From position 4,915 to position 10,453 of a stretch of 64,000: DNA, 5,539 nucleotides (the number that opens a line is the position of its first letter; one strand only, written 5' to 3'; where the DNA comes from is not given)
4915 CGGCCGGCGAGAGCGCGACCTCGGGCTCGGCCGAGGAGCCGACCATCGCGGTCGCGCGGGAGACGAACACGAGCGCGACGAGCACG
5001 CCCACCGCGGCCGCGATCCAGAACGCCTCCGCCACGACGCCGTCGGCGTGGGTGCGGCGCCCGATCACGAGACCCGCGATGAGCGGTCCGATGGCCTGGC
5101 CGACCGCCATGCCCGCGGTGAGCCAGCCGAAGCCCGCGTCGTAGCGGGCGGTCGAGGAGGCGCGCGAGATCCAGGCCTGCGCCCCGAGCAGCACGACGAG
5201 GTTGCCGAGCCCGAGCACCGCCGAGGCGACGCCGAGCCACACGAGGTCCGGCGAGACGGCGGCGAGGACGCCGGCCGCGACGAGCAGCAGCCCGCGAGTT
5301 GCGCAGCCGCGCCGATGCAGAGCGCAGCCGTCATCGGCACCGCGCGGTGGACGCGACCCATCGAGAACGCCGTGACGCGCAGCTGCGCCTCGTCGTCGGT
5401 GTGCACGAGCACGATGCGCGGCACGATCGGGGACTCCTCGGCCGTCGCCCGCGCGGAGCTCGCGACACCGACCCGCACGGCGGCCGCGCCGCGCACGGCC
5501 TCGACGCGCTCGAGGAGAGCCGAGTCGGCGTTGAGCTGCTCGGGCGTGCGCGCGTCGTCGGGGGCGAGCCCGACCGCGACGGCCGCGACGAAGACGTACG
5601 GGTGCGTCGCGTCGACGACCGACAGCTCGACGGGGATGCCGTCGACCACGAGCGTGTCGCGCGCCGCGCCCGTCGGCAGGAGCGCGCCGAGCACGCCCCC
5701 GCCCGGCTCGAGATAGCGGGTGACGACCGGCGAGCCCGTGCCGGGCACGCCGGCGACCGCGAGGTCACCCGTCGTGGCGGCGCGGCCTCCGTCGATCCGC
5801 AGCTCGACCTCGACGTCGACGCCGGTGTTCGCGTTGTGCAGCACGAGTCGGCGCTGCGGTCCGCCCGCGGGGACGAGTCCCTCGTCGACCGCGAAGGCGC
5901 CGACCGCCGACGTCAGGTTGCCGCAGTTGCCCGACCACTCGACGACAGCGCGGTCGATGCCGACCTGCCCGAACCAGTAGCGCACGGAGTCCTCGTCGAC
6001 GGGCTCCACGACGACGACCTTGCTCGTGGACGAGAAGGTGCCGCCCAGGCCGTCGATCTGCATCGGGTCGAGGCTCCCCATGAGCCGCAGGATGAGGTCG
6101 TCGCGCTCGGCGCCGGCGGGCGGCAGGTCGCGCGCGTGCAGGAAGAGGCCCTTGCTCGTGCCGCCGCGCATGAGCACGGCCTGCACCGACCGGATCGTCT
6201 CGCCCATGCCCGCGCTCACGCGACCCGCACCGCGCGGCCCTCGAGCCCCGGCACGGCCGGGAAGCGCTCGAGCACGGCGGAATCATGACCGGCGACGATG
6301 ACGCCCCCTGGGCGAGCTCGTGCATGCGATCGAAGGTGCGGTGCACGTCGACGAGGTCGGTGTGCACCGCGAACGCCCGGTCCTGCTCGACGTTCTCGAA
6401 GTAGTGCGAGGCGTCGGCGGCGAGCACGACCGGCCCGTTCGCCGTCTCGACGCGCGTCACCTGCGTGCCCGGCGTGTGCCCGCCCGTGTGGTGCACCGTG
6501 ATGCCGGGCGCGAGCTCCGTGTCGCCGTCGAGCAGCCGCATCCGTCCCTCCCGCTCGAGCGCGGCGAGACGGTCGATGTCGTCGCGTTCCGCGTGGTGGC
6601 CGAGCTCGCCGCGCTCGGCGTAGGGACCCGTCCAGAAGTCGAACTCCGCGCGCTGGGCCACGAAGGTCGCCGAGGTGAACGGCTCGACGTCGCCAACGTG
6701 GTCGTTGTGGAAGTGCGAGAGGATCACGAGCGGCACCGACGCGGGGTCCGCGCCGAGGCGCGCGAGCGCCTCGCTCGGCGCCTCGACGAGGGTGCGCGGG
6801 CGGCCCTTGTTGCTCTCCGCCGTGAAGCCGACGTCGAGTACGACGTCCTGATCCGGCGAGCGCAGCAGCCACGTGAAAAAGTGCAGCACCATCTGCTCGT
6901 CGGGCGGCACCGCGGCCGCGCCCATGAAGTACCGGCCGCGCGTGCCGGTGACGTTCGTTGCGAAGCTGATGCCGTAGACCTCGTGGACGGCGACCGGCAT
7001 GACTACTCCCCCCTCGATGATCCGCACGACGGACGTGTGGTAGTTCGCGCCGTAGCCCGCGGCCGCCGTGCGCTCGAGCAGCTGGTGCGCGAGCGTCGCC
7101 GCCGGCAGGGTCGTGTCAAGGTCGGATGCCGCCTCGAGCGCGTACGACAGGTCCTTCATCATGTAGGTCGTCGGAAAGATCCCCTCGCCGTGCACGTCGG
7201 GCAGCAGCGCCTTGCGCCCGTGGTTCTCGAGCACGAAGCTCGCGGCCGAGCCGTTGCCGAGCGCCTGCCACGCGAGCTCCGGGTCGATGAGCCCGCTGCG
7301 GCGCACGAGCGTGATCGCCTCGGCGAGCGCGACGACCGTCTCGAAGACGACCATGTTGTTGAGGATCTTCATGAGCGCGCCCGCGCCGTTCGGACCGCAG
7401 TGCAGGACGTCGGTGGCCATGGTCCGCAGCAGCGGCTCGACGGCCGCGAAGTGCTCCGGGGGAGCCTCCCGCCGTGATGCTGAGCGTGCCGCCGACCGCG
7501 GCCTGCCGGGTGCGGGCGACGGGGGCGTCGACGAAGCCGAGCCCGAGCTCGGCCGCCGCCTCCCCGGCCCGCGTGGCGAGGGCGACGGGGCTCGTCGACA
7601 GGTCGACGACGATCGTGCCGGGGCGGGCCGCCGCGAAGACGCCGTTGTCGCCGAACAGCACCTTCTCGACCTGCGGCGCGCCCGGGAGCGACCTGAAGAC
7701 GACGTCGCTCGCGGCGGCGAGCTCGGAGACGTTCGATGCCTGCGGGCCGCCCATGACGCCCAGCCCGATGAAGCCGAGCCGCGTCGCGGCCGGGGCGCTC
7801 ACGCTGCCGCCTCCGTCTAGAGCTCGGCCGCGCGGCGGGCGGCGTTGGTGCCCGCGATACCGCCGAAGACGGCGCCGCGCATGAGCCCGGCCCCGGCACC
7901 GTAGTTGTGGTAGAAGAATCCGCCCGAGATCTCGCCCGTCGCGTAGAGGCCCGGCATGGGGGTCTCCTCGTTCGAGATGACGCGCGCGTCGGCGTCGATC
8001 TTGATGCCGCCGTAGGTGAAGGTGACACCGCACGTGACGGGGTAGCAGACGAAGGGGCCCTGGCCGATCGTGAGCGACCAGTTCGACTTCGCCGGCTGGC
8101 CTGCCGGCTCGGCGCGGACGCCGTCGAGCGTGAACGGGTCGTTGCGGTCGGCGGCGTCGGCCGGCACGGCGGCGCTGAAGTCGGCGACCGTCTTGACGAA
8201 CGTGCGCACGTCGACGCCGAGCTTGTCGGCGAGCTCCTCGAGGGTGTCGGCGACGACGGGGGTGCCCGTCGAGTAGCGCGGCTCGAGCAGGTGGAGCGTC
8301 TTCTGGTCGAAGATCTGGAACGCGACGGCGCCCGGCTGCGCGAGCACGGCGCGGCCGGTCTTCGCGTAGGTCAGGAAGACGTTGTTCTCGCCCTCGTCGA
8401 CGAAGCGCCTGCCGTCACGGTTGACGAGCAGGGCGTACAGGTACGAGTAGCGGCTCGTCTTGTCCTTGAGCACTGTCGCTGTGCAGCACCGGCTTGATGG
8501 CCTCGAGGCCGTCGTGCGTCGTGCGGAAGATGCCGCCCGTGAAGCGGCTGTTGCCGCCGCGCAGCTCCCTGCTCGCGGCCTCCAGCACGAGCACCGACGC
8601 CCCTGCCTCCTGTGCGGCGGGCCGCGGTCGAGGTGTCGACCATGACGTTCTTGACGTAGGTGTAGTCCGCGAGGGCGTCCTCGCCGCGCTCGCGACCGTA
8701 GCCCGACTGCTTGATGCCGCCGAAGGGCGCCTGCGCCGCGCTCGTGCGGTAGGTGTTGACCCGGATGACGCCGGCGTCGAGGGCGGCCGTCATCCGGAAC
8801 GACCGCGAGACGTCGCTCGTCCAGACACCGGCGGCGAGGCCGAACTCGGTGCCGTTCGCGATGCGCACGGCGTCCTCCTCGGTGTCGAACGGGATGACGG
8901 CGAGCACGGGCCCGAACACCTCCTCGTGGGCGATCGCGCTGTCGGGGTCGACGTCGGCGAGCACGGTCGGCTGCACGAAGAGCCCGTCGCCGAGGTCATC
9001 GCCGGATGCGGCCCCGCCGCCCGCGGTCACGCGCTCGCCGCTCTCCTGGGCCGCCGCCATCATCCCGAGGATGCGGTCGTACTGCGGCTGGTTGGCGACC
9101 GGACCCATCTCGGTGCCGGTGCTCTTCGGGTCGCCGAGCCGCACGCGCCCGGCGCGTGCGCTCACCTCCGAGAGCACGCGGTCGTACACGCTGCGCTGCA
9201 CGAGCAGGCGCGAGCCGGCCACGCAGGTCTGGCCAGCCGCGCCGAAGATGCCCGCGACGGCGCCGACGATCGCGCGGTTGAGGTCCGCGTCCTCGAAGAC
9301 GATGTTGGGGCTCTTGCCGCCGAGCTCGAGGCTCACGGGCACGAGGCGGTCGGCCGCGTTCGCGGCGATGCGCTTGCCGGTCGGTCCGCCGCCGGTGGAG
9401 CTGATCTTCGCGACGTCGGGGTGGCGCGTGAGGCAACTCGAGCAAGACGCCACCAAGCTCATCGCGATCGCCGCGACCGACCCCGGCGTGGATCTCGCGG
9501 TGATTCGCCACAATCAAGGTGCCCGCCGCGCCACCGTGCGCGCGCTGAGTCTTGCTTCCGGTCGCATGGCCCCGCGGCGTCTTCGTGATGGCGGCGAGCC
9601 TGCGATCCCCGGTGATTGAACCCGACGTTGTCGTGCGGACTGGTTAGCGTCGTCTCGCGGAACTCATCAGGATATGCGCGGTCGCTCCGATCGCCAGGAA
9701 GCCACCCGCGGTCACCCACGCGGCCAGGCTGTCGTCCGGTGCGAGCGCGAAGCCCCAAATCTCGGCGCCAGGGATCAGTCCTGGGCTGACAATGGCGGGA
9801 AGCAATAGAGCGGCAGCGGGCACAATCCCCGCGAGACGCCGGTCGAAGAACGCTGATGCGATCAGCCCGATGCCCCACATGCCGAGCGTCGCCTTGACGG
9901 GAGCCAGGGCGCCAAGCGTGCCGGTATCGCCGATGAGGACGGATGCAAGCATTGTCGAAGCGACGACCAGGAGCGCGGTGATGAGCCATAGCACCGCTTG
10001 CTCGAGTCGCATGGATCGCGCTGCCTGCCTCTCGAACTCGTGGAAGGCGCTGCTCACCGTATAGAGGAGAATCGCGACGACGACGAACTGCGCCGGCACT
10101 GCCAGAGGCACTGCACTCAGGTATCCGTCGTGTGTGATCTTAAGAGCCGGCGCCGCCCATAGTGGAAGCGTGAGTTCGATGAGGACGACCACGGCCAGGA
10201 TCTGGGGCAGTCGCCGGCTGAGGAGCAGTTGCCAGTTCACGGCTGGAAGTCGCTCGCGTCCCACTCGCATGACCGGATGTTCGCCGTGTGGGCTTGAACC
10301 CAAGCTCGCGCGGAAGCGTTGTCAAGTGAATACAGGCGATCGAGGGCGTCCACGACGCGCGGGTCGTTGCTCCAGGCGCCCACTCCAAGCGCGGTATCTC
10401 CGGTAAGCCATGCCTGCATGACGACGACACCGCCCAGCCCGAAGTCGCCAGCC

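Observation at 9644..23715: Lower-GC 14-kb island: ECF-wired secretome with two ABC modules and no recognisable enzymatic cargo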

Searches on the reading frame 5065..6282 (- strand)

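Call 93: search_protein_families(library=pfam, max_evalue=0.001, proteins=[window:5065-6282:-])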
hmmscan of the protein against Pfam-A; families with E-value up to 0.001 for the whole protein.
window:5065-6282:- (405 aa): 1 family
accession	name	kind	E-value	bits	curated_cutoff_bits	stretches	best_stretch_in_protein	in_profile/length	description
PF04303.18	PrpF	-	3.6e-79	266.8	27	1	33-339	4-322/371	PrpF protein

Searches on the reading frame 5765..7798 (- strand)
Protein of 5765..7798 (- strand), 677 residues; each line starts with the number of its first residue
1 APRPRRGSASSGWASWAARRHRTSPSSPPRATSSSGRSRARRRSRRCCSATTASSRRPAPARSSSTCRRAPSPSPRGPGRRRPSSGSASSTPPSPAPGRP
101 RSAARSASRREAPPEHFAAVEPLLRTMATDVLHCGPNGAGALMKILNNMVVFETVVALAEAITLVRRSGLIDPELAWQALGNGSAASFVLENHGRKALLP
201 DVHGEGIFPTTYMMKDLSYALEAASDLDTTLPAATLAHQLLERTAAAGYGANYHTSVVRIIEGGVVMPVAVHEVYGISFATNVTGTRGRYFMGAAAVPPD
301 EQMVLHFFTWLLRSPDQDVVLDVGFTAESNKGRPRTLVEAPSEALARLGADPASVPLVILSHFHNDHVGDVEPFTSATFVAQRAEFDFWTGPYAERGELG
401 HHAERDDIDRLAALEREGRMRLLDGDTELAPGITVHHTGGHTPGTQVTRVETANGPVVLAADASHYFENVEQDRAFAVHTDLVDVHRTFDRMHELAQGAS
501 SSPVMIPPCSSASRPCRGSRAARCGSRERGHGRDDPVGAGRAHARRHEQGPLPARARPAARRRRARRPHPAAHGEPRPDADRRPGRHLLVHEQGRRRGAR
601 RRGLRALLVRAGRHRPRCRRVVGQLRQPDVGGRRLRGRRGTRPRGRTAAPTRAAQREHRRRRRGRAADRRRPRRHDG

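Call 93: search_protein_families(library=pfam, max_evalue=0.001, proteins=[window:5765-7798:-])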
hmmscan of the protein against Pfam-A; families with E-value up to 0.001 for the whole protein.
window:5765-7798:- (677 aa): 2 families
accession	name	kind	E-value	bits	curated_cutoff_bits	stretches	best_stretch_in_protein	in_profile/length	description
PF14833.11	NAD_binding_11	-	5.7e-22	78.7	30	1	138-260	1-121/122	NAD-binding of NADP-dependent 3-hydroxyisobutyrate dehydrogenase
PF00753.33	Lactamase_B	-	5.4e-17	62.8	22.7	1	309-479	8-170/196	Metallo-beta-lactamase superfamily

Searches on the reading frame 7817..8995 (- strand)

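Call 93: search_protein_families(library=pfam, max_evalue=0.001, proteins=[window:7817-8995:-])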
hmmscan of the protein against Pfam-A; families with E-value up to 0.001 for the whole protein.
window:7817-8995:- (392 aa): 1 family
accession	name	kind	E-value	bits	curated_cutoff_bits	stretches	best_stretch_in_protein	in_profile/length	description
PF00890.30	FAD_binding_2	-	6.9e-13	49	20.4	1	189-371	278-414/414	FAD binding domain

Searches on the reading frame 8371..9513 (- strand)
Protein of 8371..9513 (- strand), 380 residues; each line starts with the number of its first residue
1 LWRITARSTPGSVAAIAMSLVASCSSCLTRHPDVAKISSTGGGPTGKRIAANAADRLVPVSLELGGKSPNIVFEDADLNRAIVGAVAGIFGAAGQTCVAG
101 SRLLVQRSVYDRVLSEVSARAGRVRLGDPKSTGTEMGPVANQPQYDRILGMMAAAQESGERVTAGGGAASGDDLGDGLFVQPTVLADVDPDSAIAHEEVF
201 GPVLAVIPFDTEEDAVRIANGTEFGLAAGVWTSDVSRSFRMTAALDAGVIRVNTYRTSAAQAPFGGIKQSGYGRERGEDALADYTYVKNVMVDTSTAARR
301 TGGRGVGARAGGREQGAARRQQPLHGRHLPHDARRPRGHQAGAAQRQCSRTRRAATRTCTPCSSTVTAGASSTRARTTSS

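Call 93: search_protein_families(library=pfam, max_evalue=0.001, proteins=[window:8371-9513:-])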
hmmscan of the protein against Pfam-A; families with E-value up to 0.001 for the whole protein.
window:8371-9513:- (380 aa): 1 family
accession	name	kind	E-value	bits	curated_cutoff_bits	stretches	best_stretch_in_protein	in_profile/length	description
PF00171.27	Aldedh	-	5.1e-99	332.3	23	1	21-290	193-461/461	Aldehyde dehydrogenase family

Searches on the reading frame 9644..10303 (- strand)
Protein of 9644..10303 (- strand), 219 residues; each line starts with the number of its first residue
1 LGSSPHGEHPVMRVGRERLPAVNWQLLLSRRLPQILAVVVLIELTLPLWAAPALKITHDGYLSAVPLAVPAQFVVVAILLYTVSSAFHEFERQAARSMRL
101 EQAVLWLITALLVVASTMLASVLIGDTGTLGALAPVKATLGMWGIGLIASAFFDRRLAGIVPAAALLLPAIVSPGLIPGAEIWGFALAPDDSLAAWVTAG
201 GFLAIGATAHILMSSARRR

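Call 6: search_protein_families(library=pfam, max_evalue=0.01, proteins=[window:9644-10303:-])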
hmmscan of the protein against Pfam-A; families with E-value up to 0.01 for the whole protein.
window:9644-10303:- (219 aa): 0 families

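Call 9: search_protein_families(library=ncbifam, max_evalue=0.01, proteins=[window:9644-10303:-])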
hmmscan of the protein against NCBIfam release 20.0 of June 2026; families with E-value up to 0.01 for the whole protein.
window:9644-10303:- (219 aa): 0 families

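Call 51: search_protein_families(library=phrogs, max_evalue=0.001, proteins=[window:9644-10303:-])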
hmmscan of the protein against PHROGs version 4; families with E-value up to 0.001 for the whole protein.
window:9644-10303:- (219 aa): 0 families

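Call 84: search_protein_families(library=pfam, max_evalue=5, proteins=[window:9644-10303:-])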
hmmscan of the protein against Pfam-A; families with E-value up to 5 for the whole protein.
window:9644-10303:- (219 aa): 1 family
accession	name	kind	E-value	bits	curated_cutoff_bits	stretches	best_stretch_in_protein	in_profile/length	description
PF03006.26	HlyIII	-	0.12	12.5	26.2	1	37-207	16-185/224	Haemolysin-III related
